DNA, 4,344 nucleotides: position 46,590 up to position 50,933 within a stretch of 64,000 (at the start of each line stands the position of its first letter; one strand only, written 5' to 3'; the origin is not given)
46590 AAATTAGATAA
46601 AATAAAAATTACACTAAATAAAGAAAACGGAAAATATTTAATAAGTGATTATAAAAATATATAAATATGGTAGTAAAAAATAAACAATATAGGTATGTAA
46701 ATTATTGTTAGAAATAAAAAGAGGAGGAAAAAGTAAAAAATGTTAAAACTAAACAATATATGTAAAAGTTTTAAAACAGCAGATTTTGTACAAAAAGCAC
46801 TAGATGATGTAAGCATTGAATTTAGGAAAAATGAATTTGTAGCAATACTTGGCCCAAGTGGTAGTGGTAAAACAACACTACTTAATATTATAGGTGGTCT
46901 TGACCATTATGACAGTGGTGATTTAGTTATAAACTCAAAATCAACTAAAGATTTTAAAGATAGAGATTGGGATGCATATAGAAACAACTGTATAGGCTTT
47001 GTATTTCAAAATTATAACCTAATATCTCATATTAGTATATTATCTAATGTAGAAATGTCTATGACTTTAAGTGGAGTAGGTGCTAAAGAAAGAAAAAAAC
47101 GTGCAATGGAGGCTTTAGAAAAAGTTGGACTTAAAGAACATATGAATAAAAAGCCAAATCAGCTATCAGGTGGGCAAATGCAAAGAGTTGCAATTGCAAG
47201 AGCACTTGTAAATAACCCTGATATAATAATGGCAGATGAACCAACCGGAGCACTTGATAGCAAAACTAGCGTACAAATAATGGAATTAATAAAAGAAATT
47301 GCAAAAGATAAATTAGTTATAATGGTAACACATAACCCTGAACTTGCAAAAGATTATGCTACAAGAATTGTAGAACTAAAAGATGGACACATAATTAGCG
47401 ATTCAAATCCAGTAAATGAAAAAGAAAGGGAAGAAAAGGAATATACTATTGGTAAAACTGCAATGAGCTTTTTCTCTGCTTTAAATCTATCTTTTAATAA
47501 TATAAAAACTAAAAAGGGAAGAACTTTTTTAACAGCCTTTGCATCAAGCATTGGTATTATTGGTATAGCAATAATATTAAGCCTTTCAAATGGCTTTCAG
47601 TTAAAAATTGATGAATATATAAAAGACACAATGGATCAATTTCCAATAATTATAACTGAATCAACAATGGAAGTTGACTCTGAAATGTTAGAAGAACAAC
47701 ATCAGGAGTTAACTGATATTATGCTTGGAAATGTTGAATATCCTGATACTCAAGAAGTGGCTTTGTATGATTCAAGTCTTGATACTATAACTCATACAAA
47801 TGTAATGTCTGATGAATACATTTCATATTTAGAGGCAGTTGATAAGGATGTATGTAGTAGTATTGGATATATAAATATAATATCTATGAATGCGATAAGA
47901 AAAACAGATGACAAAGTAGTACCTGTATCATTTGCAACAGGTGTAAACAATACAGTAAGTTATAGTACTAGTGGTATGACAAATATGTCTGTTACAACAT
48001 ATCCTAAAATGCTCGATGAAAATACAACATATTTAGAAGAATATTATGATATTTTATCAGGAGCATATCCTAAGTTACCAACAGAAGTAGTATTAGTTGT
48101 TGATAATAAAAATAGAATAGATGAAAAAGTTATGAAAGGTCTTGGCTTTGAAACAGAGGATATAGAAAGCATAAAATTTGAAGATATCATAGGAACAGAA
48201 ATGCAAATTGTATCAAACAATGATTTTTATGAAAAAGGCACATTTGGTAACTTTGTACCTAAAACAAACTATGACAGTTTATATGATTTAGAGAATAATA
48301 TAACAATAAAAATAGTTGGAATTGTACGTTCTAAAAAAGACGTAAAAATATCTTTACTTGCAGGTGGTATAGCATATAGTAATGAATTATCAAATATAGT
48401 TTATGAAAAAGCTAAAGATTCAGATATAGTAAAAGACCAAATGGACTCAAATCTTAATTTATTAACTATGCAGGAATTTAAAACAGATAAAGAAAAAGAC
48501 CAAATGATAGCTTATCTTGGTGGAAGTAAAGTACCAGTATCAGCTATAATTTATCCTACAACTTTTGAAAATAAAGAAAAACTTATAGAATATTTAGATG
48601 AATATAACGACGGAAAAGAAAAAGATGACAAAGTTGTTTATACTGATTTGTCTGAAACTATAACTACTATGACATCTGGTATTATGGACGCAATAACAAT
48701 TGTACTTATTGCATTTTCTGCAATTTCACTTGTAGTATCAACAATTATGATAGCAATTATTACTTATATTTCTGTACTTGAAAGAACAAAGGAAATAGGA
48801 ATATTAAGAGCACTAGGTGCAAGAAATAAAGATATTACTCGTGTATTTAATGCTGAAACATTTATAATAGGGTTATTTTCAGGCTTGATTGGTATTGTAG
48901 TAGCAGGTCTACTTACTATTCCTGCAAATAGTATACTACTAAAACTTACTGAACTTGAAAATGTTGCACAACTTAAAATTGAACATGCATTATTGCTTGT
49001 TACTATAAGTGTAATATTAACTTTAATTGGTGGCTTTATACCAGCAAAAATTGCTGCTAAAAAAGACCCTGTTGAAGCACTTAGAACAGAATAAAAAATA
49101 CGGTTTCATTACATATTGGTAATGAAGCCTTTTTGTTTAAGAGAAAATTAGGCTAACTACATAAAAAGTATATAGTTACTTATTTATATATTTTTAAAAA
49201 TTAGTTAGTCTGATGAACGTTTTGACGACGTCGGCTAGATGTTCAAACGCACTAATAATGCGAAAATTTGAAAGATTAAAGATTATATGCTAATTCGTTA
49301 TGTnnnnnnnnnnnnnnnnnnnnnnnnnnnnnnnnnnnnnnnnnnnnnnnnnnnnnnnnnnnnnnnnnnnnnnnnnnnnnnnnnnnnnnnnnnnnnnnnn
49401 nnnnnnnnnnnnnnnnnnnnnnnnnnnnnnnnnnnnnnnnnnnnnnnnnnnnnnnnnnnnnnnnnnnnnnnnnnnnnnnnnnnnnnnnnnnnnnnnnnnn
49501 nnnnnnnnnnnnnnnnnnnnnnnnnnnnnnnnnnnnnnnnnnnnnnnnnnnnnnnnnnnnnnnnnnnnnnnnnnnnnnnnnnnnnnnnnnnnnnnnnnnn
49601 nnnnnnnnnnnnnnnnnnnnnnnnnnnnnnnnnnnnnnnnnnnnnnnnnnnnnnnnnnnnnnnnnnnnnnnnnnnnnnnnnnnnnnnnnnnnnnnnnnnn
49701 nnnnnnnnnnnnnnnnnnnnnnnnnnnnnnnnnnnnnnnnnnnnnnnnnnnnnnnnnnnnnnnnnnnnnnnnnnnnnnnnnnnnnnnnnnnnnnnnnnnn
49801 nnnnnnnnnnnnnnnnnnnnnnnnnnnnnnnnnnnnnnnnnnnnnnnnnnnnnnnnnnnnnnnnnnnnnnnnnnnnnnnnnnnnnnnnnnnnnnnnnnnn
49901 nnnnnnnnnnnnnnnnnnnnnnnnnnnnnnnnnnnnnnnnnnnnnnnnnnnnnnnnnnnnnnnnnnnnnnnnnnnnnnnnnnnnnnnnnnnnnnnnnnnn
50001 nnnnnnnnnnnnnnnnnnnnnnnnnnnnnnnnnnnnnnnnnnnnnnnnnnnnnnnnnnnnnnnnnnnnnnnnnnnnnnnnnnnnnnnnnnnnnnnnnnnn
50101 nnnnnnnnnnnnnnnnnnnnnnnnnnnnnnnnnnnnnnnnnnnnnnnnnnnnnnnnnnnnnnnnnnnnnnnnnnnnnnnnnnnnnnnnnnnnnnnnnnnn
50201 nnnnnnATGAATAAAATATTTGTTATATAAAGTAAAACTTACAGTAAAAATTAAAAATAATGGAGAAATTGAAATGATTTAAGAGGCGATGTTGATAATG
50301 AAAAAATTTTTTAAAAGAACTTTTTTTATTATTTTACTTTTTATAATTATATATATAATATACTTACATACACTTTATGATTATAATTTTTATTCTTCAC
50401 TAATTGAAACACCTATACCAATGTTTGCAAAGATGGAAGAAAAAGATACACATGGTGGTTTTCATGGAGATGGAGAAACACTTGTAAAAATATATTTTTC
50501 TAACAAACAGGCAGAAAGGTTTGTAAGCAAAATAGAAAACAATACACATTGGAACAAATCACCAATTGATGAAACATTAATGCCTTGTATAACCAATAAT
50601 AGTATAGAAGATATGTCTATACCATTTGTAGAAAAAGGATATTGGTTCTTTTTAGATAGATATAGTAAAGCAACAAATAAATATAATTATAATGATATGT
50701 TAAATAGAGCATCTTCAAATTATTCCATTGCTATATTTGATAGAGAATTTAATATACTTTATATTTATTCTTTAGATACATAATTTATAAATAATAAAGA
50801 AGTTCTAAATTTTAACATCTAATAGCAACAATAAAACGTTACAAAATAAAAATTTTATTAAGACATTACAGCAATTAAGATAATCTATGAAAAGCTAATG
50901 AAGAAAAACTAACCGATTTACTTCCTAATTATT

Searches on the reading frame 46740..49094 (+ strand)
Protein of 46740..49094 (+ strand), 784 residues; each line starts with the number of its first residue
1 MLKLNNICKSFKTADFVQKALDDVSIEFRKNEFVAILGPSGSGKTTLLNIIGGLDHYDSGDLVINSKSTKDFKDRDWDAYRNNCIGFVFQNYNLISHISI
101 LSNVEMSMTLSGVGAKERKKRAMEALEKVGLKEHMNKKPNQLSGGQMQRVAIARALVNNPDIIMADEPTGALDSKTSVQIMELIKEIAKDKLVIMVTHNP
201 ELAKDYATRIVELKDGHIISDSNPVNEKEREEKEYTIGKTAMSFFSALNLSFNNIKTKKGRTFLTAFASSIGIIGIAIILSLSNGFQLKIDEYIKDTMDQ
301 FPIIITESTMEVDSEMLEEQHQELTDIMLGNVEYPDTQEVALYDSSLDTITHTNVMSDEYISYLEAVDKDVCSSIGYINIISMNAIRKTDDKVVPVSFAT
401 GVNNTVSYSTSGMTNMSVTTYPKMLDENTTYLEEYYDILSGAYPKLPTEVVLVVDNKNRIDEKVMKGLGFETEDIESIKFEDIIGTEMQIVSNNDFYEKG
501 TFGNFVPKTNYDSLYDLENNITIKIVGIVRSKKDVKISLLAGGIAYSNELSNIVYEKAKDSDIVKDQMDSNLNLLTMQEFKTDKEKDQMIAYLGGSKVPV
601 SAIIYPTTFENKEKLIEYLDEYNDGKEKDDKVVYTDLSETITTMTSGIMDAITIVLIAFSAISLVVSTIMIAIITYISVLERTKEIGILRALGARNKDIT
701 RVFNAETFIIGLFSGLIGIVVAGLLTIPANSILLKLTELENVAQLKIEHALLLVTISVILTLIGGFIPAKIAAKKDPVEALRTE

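Call 20: search_protein_families(library=pfam, proteins=[window:46740-49094:+], max_evalue=0.001)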
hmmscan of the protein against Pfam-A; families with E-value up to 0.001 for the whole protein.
window:46740-49094:+ (784 aa): 7 families
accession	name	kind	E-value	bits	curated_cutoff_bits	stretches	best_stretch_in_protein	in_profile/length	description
PF00005.33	ABC_tran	-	1.7e-34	119.8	25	1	21-169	1-136/137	ABC transporter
PF02687.27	FtsX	-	2.6e-19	69.9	25.5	1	658-777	2-120/120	FtsX-like permease C-terminal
PF02463.25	SMC_N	-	4.9e-07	29.8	40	1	22-206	16-205/220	RecF/RecN/SMC N terminal domain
PF13304.12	AAA_21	-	3.8e-06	27.6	27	0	33-63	1-34/304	AAA domain, putative AbiEii toxin, Type IV TA system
PF13476.12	AAA_23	-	1.9e-05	25.8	27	1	11-137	10-123/201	AAA domain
PF13555.12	AAA_29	-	0.00035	20.7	27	0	22-48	13-39/61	P-loop containing region of AAA domain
PF13166.12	AAA_13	-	0.00041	19.6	36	0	157-237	524-595/713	AAA domain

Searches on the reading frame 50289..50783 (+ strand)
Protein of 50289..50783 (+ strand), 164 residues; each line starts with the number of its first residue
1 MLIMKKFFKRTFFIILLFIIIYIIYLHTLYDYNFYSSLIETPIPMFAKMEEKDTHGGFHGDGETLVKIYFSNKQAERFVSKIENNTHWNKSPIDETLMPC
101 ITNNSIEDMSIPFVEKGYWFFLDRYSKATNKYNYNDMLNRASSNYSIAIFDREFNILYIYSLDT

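Call 8: search_protein_families(library=pfam, proteins=[window:50289-50783:+], max_evalue=1)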
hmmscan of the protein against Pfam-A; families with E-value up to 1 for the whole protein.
window:50289-50783:+ (164 aa): 0 families

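Call 9: search_protein_families(library=ncbifam, proteins=[window:50289-50783:+], max_evalue=1)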
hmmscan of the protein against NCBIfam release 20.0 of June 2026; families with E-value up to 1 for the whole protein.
window:50289-50783:+ (164 aa): 1 family
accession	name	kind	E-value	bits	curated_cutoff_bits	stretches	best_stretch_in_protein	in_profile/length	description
NF042947.1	3PPDioc_HcaF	equivalog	0.12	12.3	230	1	72-155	70-157/172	3-phenylpropionate/cinnamic acid dioxygenase subunit beta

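Call 36: search_protein_families(library=phrogs, proteins=[window:50289-50783:+], max_evalue=0.1)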
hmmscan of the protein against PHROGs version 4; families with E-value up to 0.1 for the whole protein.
window:50289-50783:+ (164 aa): 2 families
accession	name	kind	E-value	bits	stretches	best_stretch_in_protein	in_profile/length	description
phrog_30483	-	unknown function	0.0061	17.8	1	99-123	53-77/78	-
phrog_5010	-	tail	0.039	15.5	1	41-88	34-80/117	tail assembly chaperone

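Call 37: search_protein_families(library=padloc, proteins=[window:50289-50783:+], max_evalue=0.1)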
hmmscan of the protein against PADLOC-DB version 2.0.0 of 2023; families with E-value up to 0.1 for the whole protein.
window:50289-50783:+ (164 aa): 0 families
